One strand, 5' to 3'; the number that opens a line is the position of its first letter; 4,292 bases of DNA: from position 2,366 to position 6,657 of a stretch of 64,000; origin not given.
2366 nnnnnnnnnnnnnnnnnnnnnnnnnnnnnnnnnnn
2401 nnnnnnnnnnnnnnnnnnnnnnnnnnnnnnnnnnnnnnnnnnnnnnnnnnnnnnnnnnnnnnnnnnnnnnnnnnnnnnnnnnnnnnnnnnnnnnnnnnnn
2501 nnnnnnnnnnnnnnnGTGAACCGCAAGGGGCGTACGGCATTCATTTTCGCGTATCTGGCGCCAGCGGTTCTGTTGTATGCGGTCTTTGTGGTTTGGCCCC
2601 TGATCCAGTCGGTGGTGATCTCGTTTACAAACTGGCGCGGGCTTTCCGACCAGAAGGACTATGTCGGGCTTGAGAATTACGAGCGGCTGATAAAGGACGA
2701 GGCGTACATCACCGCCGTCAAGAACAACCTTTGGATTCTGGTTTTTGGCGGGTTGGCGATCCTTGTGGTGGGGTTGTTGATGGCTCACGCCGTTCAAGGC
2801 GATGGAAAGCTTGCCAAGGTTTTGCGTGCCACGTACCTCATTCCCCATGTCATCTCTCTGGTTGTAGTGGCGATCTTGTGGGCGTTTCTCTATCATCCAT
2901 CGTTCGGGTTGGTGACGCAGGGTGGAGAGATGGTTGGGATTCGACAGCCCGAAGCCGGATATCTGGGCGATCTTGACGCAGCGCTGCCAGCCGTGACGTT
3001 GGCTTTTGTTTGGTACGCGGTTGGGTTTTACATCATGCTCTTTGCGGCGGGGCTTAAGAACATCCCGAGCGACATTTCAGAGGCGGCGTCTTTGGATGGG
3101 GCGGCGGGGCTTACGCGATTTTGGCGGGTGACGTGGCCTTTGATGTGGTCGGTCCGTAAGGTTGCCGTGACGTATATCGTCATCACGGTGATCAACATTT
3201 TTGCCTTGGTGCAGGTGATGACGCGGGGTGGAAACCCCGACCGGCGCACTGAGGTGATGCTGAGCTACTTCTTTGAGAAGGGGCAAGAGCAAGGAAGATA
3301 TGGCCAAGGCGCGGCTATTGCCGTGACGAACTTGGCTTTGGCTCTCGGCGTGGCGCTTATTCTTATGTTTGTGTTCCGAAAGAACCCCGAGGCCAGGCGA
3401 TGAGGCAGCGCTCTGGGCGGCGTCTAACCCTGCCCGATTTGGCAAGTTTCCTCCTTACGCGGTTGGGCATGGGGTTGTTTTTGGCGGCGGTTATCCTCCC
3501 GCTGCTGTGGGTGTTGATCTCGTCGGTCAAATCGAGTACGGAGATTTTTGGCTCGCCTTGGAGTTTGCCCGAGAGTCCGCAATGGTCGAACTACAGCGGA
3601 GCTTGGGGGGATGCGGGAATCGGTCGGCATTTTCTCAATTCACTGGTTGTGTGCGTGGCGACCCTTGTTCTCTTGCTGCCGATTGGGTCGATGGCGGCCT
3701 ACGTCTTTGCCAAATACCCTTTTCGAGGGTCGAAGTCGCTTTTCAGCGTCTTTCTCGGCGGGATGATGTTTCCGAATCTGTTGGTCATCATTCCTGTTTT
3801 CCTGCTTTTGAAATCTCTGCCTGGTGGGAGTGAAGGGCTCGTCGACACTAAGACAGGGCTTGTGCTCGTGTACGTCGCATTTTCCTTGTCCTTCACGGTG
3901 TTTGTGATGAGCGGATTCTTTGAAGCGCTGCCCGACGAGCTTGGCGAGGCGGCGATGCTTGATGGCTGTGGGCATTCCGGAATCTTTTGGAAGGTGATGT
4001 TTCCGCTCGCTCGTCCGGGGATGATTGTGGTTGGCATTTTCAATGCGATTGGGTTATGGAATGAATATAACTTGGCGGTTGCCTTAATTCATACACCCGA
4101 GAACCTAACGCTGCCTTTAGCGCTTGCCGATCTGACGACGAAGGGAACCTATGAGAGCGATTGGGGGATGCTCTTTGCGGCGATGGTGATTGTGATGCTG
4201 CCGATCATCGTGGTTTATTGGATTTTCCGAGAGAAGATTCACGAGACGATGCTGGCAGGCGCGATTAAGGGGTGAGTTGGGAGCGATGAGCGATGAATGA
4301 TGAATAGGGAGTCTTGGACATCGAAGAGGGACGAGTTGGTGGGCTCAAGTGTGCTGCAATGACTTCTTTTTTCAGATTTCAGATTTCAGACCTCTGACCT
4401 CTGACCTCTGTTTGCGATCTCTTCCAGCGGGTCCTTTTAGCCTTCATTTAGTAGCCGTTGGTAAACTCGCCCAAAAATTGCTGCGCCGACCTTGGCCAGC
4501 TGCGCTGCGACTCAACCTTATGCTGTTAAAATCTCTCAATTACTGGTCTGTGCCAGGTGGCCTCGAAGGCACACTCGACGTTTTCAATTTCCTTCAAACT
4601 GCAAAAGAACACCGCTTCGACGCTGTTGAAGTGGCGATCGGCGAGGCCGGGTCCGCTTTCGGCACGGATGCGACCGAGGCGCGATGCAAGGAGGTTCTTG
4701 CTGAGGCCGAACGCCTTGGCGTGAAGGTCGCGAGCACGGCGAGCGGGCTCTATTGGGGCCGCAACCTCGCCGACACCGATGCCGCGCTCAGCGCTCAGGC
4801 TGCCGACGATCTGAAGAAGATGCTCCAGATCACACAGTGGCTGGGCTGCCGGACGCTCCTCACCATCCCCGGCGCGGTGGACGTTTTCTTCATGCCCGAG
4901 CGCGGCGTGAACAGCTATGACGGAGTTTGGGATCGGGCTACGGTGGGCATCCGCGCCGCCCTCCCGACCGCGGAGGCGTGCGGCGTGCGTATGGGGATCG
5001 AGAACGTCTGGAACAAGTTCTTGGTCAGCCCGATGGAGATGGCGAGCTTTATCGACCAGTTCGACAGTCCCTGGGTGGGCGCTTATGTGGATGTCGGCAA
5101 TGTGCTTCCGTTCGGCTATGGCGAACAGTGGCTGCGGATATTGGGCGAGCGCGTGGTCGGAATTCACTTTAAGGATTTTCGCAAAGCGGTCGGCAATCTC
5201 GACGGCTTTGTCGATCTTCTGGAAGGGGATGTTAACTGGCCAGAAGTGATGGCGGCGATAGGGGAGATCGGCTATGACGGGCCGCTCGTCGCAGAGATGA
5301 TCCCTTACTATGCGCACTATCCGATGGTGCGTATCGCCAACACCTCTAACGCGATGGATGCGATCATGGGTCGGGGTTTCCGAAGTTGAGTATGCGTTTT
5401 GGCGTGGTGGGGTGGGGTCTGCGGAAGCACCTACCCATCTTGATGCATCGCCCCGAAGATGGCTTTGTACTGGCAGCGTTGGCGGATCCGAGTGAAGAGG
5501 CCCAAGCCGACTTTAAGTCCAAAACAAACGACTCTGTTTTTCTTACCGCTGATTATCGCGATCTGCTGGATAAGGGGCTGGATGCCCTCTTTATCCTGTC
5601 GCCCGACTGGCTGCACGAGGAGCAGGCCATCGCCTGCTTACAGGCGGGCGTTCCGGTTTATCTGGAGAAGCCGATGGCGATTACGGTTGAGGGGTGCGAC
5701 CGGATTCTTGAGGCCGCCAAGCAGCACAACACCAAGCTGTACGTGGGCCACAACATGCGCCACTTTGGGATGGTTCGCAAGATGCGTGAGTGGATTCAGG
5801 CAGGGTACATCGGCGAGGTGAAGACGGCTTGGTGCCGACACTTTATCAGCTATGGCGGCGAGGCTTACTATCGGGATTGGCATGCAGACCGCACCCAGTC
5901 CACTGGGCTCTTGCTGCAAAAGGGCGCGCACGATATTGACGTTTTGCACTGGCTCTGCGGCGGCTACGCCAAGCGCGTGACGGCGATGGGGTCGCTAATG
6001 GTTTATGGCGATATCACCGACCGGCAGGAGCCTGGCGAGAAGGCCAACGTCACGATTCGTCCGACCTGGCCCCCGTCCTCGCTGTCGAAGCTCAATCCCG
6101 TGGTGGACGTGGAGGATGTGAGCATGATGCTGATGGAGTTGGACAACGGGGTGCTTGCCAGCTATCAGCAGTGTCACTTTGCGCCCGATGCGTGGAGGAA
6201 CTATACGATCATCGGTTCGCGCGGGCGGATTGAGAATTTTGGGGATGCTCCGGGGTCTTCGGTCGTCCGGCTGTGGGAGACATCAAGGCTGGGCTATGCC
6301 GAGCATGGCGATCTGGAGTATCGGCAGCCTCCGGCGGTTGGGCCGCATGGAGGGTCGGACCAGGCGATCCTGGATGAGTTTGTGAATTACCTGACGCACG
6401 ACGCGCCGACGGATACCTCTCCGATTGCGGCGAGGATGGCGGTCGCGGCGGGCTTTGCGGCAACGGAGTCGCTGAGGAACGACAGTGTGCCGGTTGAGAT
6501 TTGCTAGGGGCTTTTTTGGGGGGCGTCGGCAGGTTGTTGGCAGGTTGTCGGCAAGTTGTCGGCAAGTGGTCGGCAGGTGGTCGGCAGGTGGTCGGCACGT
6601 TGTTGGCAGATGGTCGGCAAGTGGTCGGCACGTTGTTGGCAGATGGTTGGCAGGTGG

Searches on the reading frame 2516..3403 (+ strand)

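Call 34: search_protein_families(library=pfam, proteins=[window:2516-3403:+], max_evalue=0.0001)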
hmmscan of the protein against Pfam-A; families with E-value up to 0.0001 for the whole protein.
window:2516-3403:+ (295 aa): 1 family
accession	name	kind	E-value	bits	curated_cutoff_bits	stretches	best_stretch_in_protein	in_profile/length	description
PF00528.27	BPD_transp_1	-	1.5e-13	51.3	26.4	1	83-283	2-173/184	Binding-protein-dependent transport system inner membrane component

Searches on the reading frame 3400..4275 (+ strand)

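Call 34: search_protein_families(library=pfam, proteins=[window:3400-4275:+], max_evalue=0.0001)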
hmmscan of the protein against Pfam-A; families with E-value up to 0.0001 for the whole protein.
window:3400-4275:+ (291 aa): 1 family
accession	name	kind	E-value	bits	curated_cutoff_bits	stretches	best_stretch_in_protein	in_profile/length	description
PF00528.27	BPD_transp_1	-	8.7e-19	68.4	26.4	1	93-276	2-175/184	Binding-protein-dependent transport system inner membrane component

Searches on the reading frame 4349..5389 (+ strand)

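Call 34: search_protein_families(library=pfam, proteins=[window:4349-5389:+], max_evalue=0.0001)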
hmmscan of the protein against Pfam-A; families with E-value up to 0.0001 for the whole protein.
window:4349-5389:+ (346 aa): 1 family
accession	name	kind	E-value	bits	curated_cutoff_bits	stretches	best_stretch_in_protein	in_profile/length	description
PF01261.30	AP_endonuc_2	-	4e-43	148.3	31.1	1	83-318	2-230/249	Xylose isomerase-like TIM barrel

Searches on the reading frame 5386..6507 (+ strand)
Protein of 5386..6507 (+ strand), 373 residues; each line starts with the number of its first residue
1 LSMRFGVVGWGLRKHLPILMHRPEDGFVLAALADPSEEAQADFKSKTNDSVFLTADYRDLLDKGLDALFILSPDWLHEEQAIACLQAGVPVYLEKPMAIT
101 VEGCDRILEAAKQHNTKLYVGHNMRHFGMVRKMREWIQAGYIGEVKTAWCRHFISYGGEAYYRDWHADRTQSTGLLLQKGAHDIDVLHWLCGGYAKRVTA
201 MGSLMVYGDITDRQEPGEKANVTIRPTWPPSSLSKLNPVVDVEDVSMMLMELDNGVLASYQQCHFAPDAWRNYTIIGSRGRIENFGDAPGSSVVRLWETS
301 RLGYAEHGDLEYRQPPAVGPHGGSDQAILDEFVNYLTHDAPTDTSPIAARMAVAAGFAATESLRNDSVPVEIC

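Call 34: search_protein_families(library=pfam, proteins=[window:5386-6507:+], max_evalue=0.0001)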
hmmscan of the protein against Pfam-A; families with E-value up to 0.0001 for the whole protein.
window:5386-6507:+ (373 aa): 3 families
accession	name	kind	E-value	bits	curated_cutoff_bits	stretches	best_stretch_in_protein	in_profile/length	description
PF02894.22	GFO_IDH_MocA_C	-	1e-23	84.7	22.9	1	134-372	1-218/218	Oxidoreductase family, C-terminal alpha/beta domain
PF22725.1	GFO_IDH_MocA_C3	-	4.7e-23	82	27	1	130-283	1-124/124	GFO/IDH/MocA C-terminal domain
PF01408.29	GFO_IDH_MocA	-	4.6e-20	72.9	24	1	3-122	1-120/120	Oxidoreductase family, NAD-binding Rossmann fold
